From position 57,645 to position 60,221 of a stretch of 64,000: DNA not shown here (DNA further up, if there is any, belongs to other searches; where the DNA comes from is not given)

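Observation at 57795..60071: Compact 758-aa Mrr-nuclease / STAND NTPase / helical-sensor protein: a candidate new single-gene antiviral STAND system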

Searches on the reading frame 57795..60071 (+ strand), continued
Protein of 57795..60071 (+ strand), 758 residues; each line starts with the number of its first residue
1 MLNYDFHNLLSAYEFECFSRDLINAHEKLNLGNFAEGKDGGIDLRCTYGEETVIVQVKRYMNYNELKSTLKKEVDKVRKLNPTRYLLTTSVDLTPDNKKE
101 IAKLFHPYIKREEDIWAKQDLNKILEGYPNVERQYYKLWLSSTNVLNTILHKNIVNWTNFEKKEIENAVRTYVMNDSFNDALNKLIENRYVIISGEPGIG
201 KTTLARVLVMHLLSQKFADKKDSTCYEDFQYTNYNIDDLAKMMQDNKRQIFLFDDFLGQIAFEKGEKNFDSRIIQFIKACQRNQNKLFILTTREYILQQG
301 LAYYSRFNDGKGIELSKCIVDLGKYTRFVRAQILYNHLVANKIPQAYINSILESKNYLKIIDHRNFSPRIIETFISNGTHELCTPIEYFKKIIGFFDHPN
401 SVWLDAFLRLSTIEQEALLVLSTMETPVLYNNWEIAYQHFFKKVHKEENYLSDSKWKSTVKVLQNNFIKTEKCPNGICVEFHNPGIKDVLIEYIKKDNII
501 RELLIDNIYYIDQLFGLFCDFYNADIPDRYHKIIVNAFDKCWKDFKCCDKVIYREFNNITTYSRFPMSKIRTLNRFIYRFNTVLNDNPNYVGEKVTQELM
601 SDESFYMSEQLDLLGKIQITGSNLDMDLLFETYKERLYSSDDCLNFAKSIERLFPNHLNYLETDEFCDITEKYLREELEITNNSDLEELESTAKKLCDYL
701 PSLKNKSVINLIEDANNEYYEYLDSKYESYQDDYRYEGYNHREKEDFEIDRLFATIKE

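Call 61: search_protein_families(library=padloc, proteins=[L010:3835-5136:+, L010:5136-5714:+, L010:6027-7400:+, L010:10315-12078:+, L012:6066-7334:+, L012:7334-7945:+, L012:10419-11636:+, L012:11611-12678:+, L012:12678-14348:+, L006:7484-8986:+], max_evalue=0.00001)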
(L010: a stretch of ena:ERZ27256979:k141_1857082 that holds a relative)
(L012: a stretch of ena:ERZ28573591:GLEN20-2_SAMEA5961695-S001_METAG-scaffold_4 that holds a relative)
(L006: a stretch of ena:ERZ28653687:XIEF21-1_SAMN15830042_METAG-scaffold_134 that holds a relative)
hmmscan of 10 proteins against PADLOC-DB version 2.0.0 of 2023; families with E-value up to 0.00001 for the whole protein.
L010:3835-5136:+ (434 aa): 26 families (the best 25 are shown)
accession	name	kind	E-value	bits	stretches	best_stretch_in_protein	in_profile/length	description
PDLC04562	PDC-M29A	-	3.5e-61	205.6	1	1-426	1-406/410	-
PDLC04710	PDC-M56A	-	2.9e-13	47.6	1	1-132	1-123/382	-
PDLC02980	AriA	-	2.9e-12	45.2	0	303-347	262-304/304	-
PDLC02979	AriA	-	7.5e-12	43.7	1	302-345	330-372/373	-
PDLC04033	PD-T4-4_A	-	2.1e-10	38.4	1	291-423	317-443/460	-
PDLC04182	HEC-01A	-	6.5e-10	36.5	1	303-348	308-353/406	-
PDLC03878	NsnB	-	9.5e-10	36.7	1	2-356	3-291/345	-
PDLC04032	PD-T4-4_A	-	2.4e-09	34.7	1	290-392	337-434/474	-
PDLC00091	GajA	-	1.3e-08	32.2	1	303-351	300-347/627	AAA ATPase domain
PDLC00070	GajA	-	2.1e-08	31.3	1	199-352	262-343/596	AAA ATPase domain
PDLC00064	GajA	-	2.5e-08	31.3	1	302-351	130-178/464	AAA ATPase domain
PDLC00096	GajA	-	2.6e-08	31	1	303-351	292-342/630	AAA ATPase domain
PDLC00083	GajA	-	2.6e-08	30.7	1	299-349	293-342/639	AAA ATPase domain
PDLC00067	GajA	-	3.9e-08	30.2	1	304-355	309-355/604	AAA ATPase domain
PDLC00308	PtuA1|PtuA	-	1.5e-07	28.8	1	295-350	296-352/449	AAA ATPase domain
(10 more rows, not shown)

L010:5136-5714:+ (193 aa): 1 family
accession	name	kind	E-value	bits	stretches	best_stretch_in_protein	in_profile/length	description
PDLC04563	PDC-M29B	-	5.3e-13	47.4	1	53-188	33-159/164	-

L010:6027-7400:+ (458 aa): 0 families

L010:10315-12078:+ (588 aa): 99 families (the best 25 are shown)
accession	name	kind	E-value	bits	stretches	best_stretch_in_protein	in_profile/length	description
PDLC02979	AriA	-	7.9e-20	70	2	1-42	1-43/373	-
PDLC00069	GajA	-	1.6e-18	64.5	2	2-44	3-45/687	AAA ATPase domain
PDLC03878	NsnB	-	2.5e-18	65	2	1-45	1-44/345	-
PDLC00091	GajA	-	2.8e-17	60.8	2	294-353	298-356/627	AAA ATPase domain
PDLC00278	PtuA1|PtuA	-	2.9e-17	61.1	1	2-44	3-45/436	AAA ATPase domain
PDLC02980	AriA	-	3.6e-17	61.3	1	264-338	228-303/304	-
PDLC04135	mad3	-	4e-16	57.5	2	1-42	1-42/374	mads_3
PDLC00098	GajA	-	5.5e-16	56.4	2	1-44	2-45/534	AAA ATPase domain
PDLC00271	PtuA1|PtuA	-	6.3e-16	56.9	2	2-44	3-45/421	AAA ATPase domain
PDLC00102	GajA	-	6.8e-16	55.8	2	1-43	2-44/532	AAA ATPase domain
PDLC00093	GajA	-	9.5e-15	52.3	1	2-44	3-45/736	AAA ATPase domain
PDLC00082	GajA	-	1.2e-14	51.7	2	2-58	3-60/694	AAA ATPase domain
PDLC00096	GajA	-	1.3e-14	51.9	1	293-352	289-351/630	AAA ATPase domain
PDLC00095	GajA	-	2e-14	51.1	1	2-43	3-44/752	AAA ATPase domain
PDLC00298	PtuA1|PtuA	-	2.4e-14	51.2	1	2-44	3-45/423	AAA ATPase domain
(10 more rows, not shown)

L012:6066-7334:+ (423 aa): 33 families (the best 25 are shown)
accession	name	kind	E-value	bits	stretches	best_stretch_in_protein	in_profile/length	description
PDLC04562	PDC-M29A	-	7.4e-57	191.4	1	1-419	1-404/410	-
PDLC02979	AriA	-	7.1e-16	57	2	2-278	4-269/373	-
PDLC04032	PD-T4-4_A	-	7.3e-15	52.9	1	297-421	348-468/474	-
PDLC04710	PDC-M56A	-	1.5e-14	51.8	1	1-130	1-123/382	-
PDLC04033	PD-T4-4_A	-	1e-12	46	1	298-393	328-429/460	-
PDLC02980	AriA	-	5.8e-12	44.2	0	22-79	1-50/304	-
PDLC02915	ATPase-Toprim_I-B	-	7.3e-11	39.6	1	2-42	4-44/623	-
PDLC03878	NsnB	-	1.1e-10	39.8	0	298-391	239-327/345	-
PDLC04182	HEC-01A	-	7.2e-10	36.4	1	291-344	300-354/406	-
PDLC00070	GajA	-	9e-10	35.8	1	186-339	254-335/596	AAA ATPase domain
PDLC00099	GajA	-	4e-09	34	1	295-338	298-341/626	AAA ATPase domain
PDLC00083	GajA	-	4.6e-09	33.2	1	282-339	281-337/639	AAA ATPase domain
PDLC04664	PDC-M47A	-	2.1e-08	31.6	0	299-384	325-409/461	-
PDLC04179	HEC-01A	-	2.7e-08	31.4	0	281-346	345-410/459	-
PDLC00080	GajA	-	3.4e-08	30.7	1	281-339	275-335/622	AAA ATPase domain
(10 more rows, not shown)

L012:7334-7945:+ (204 aa): 0 families

L012:10419-11636:+ (406 aa): 0 families

L012:11611-12678:+ (356 aa): 0 families

L012:12678-14348:+ (557 aa): 1 family
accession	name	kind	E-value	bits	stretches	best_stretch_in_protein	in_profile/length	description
PDLC05051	PDC-S60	-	2.6e-20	70.2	1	3-320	1-325/1027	-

L006:7484-8986:+ (501 aa): 2 families
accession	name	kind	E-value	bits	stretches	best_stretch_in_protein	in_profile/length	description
PDLC02394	pAgo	-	6.1e-10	35.5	1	43-419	54-459/1121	-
PDLC02402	Aga_SIR2-PNTD1-PNTD2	-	9.8e-08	28.5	1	153-330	310-486/876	Class I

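Call 62: search_protein_families(library=pfam, proteins=[L017:8248-9168:+, L017:9532-9927:+, L017:12699-13646:+, L017:13691-14983:+, L017:15032-16015:+, L017:16066-17079:+, L019:8117-8815:-, L019:12437-13393:-, L018:14052-16175:-, L018:6926-7843:-], max_evalue=0.0001)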
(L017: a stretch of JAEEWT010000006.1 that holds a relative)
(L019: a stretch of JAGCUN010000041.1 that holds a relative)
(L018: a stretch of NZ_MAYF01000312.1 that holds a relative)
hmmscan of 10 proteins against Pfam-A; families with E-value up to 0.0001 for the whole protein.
L017:8248-9168:+ (307 aa): 2 families
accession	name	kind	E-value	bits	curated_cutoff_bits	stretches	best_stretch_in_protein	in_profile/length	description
PF02777.23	Sod_Fe_C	-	8.2e-36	122.6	20.9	1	202-303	1-102/102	Iron/manganese superoxide dismutases, C-terminal domain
PF00081.27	Sod_Fe_N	-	5.8e-27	94.4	27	1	113-192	2-81/82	Iron/manganese superoxide dismutases, alpha-hairpin domain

L017:9532-9927:+ (132 aa): 1 family
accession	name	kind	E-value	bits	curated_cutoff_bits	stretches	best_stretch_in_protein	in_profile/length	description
PF17761.7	DUF1016_N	-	1.9e-23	83.5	32.8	1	23-108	1-85/137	DUF1016 N-terminal domain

L017:12699-13646:+ (316 aa): 1 family
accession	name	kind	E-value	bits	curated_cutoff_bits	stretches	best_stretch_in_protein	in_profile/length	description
PF01757.29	Acyl_transf_3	-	2.5e-31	109.4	31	1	7-300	3-323/326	Acyltransferase domain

L017:13691-14983:+ (431 aa): 0 families

L017:15032-16015:+ (328 aa): 0 families

L017:16066-17079:+ (338 aa): 3 families
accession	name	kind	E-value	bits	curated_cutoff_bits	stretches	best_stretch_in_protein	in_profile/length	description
PF00535.33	Glycos_transf_2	-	5e-30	105.1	23.3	1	13-146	1-130/168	Glycosyl transferase family 2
PF10111.15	Glyco_tranf_2_2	-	7.9e-07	29.3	27.3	1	13-117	1-104/276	Glycosyltransferase like family 2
PF13641.12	Glyco_tranf_2_3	-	1.5e-06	28.8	27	1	12-137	3-129/230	Glycosyltransferase like family 2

L019:8117-8815:- (233 aa): 7 families
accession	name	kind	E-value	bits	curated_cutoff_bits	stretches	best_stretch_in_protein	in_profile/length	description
PF01209.24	Ubie_methyltran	-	2.3e-69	233.7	20.1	1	5-232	7-232/233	ubiE/COQ5 methyltransferase family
PF13649.12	Methyltransf_25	-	1.6e-23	83.6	27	1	50-147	1-97/97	Methyltransferase domain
PF08241.18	Methyltransf_11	-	7.4e-22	78.2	21.2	1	51-151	1-95/95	Methyltransferase domain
PF13847.12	Methyltransf_31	-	1.3e-20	74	27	1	48-155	5-113/145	Methyltransferase domain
PF08242.18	Methyltransf_12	-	1.4e-12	48.6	30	1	51-149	1-98/98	Methyltransferase domain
PF13489.12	Methyltransf_23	-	1e-09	38.8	27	1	31-215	7-161/164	Methyltransferase domain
PF01135.25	PCMT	-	3.4e-05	24.2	20.3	1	48-151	75-171/210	Protein-L-isoaspartate(D-aspartate) O-methyltransferase (PCMT)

L019:12437-13393:- (319 aa): 0 families

L018:14052-16175:- (708 aa): 2 families
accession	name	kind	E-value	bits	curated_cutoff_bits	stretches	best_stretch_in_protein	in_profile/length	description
PF13538.12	UvrD_C_2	-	3.9e-10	39.9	27.4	1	572-618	6-51/52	UvrD-like helicase C-terminal domain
PF00580.27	UvrD-helicase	-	8.6e-06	26.1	23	0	197-258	4-67/271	UvrD/REP helicase N-terminal domain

L018:6926-7843:- (306 aa): 3 families
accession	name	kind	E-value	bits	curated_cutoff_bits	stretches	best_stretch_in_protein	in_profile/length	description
PF00589.27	Phage_integrase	-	3.1e-40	138.2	27.1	1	120-285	3-169/172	Phage integrase family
PF02899.23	Phage_int_SAM_1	-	1.5e-19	70.5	22.3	1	13-95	1-81/83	Phage integrase, N-terminal SAM-like domain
PF13495.12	Phage_int_SAM_4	-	4.5e-09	37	27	1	13-93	2-78/85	Phage integrase, N-terminal SAM-like domain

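Call 81: search_dna_similar(query=window:57795-60068:+, collection=plasmids, mode=protein, max_evalue=1e-10, max_rows=15)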
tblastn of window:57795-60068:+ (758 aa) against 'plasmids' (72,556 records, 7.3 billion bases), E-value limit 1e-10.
Records with a match: 35; places in all: 36; records where one place covers at least 80% of the query: 0.
Best place of each record, by identity: <60% 35.
By first word of the organism name: Sinorhizobium 9; Rhizobium 7; Agrobacterium 3; Streptomyces 3; Bacillus 1; Prosthecochloris 1; Pseudomonas 1; Sphingorhabdus 1; Phaeobacter 1; Bradyrhizobium 1; and 7 more.
By predicted mobility (MOB-suite, as given by PLSDB): conjugative 25; non-mobilizable 7; mobilizable 3.
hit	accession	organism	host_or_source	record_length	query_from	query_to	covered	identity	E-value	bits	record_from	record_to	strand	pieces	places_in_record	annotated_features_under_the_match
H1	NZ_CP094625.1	Bacillus thuringiensis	whole organism,soil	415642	3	519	68%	39.6%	2e-98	342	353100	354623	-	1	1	restriction endonuclease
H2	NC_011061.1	Prosthecochloris aestuarii DSM 271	-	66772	4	518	68%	39.3%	2e-104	359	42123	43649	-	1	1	restriction endonuclease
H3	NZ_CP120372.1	Sinorhizobium numidicum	Argyrolobium uniflorum,Cell culture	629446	3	532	70%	33.1%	1e-68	254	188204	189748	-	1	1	ATP-binding protein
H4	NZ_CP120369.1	Sinorhizobium numidicum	Argyrolobium uniflorum,Cell culture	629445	3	532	70%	33.1%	1e-68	254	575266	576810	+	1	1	ATP-binding protein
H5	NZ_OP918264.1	Pseudomonas fluorescens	-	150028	2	523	69%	33.2%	7e-83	296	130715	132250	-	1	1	restriction endonuclease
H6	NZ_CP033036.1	Agrobacterium fabrum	-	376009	2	500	66%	33.8%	4e-78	282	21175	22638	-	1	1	restriction endonuclease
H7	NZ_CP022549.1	Sphingorhabdus sp. YGSMI21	cell culture,West sea sediment in South ...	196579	2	505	66%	32.6%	1e-77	280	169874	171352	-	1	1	AAA family ATPase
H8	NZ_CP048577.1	Agrobacterium tumefaciens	-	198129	2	489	64%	33.6%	3e-68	253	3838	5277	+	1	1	restriction endonuclease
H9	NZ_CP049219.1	Agrobacterium tumefaciens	Clematis,cell culture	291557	4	490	64%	33.5%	6e-67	249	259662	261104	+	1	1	restriction endonuclease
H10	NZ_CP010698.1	Phaeobacter inhibens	cell culture,cleaning system aquaculture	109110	10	494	64%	33.7%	2e-71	262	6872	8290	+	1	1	restriction endonuclease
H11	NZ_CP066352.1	Bradyrhizobium japonicum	Glycine max,DNA isolated from pure ...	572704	2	500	66%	32.5%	1e-70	259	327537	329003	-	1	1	restriction endonuclease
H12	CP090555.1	Neorhizobium galegae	Galega,Cell culture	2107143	10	502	65%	32.0%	1e-69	257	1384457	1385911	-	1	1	ATP-binding protein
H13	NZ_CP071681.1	Rhizobium ruizarguesonis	lentil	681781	1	509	67%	30.6%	2e-62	236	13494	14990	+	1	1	restriction endonuclease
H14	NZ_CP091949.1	Leptospira noguchii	Bos taurus,Cell culture,urine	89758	2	492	65%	30.9%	2e-42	174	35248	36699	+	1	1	restriction endonuclease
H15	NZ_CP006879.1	Rhizobium gallicum bv. gallicum R602sp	Phaseolus vulgaris,whole ...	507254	3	504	66%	30.2%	2e-55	214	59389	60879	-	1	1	restriction endonuclease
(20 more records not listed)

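Call 82: search_dna_similar(query=window:57795-60068:+, collection=phages, mode=protein, max_evalue=1e-10, max_rows=15)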
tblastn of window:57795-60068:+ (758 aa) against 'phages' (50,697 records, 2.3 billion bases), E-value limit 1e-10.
Records with a match: 3; places in all: 3; records where one place covers at least 80% of the query: 0.
Best place of each record, by identity: <60% 3.
By first word of the organism name: Bacteriophage 2; Clostridium 1.
By host as written in the record: - 2; Clostridium saccharoperbutylacetonicum N1-4 (HMT) 1.
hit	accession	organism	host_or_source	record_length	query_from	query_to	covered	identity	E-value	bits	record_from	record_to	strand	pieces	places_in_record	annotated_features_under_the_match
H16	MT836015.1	Bacteriophage sp.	human fecal samples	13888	2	523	69%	33.0%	9e-82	291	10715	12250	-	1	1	record has no annotation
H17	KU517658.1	Clostridium phage HM T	Clostridium saccharoperbutylacetonicum ...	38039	10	514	67%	29.1%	6e-53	205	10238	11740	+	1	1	restriction endonuclease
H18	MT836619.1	Bacteriophage sp.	human fecal samples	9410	14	514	66%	26.1%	3e-32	141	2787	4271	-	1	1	record has no annotation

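Call 83: get_annotated_region(hit=H17, flank=6000)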
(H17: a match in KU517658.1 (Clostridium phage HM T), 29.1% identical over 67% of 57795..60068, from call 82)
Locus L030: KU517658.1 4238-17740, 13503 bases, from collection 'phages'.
description: Clostridium phage HM T, complete genome.
organism: Clostridium phage HM T (NCBI taxid 1779843)
taxonomy: Viruses; Duplodnaviria; Heunggongvirae; Uroviricota; Caudoviricetes
host: Clostridium saccharoperbutylacetonicum N1-4 (HMT); source: -; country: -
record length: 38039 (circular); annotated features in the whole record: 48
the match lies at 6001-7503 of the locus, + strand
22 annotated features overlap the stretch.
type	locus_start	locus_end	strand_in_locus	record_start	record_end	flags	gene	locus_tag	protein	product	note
CDS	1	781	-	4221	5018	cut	-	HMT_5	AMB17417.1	hypothetical protein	corresponding locus tag in host genome: Cspa_c09930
CDS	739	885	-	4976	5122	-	-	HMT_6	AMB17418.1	hypothetical protein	corresponding locus tag in host genome: Cspa_c09940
CDS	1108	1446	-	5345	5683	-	-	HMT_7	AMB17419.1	DNA-binding protein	corresponding locus tag in host genome: Cspa_c09950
CDS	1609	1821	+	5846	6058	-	-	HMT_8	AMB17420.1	putative HTH-type transcriptional regulator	corresponding locus tag in host genome: Cspa_c09960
CDS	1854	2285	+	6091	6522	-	-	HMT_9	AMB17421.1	transcriptional regulator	putative prophage lambdaCh01, transcriptional regulator; corresponding locus tag in host genome: Cspa_c09970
CDS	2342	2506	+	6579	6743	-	-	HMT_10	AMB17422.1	hypothetical protein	corresponding locus tag in host genome: Cspa_c09980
CDS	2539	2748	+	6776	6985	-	-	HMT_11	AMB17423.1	hypothetical protein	corresponding locus tag in host genome: Cspa_c09990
CDS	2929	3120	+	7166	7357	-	-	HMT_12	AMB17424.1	hypothetical protein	corresponding locus tag in host genome: Cspa_c10000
CDS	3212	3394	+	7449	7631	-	-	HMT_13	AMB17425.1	putative RNA polymerase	corresponding locus tag in host genome: Cspa_c10010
CDS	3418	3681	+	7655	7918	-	-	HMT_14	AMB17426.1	hypothetical protein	corresponding locus tag in host genome: Cspa_c10020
CDS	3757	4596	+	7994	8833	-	-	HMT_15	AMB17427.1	putative replisome organizer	corresponding locus tag in host genome: Cspa_c10030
CDS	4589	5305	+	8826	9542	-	-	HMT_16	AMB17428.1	hypothetical protein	corresponding locus tag in host genome: Cspa_c10040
CDS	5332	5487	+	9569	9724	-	-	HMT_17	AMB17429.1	MarR family transcriptional regulator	corresponding locus tag in host genome: Cspa_c10050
CDS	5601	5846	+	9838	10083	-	-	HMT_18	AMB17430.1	hypothetical protein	corresponding locus tag in host genome: Cspa_c10060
CDS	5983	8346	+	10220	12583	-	-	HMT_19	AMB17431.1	restriction endonuclease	corresponding locus tag in host genome: Cspa_c10070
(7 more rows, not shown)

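Call 84: get_annotated_region(hit=H2, flank=6000)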
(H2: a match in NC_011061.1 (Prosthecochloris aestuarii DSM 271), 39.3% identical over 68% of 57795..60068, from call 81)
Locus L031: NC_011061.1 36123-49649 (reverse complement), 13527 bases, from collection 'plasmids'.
description: Prosthecochloris aestuarii DSM 271 plasmid pPAES01, complete sequence
organism: Prosthecochloris aestuarii DSM 271 (NCBI taxid 290512)
taxonomy: Bacteria; Chlorobiota; Chlorobiia; Chlorobiales; Chlorobiaceae; Prosthecochloris; Prosthecochloris aestuarii; Prosthecochloris aestuarii DSM 271
host: -; source: -; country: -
typing (MOB-suite, as given by PLSDB): conjugative; replicon rep_cluster_1616; relaxase MOBP; mating-pair formation MPF_T
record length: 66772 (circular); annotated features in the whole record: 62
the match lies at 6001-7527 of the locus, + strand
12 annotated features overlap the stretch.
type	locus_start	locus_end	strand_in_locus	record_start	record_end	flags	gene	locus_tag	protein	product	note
CDS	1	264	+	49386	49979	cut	-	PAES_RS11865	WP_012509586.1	recombinase family protein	GO:0006310 - DNA recombination [Evidence IEA]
CDS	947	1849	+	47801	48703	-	-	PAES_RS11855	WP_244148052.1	formylglycine-generating enzyme family protein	-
CDS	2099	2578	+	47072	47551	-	-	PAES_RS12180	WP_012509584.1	HRDC domain-containing protein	-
CDS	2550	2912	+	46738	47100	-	avd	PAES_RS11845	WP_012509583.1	diversity-generating retroelement protein Avd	-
CDS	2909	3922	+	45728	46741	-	-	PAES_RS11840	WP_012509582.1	RNA-directed DNA polymerase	-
CDS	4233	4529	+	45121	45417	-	-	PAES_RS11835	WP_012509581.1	hypothetical protein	-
CDS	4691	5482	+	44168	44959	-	-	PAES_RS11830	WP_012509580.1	formylglycine-generating enzyme family protein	-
CDS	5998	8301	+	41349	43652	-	-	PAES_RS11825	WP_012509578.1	restriction endonuclease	GO:0009307 - DNA restriction-modification system [Evidence IEA]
CDS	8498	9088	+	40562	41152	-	-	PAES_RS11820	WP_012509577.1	recombinase family protein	GO:0006310 - DNA recombination [Evidence IEA]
CDS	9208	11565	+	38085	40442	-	fxsT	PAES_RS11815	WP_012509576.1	FxSxx-COOH system tetratricopeptide repeat protein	-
CDS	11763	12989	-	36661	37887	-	-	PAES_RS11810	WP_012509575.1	DUF4143 domain-containing protein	-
CDS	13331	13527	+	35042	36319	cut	-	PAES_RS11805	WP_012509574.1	Y-family DNA polymerase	-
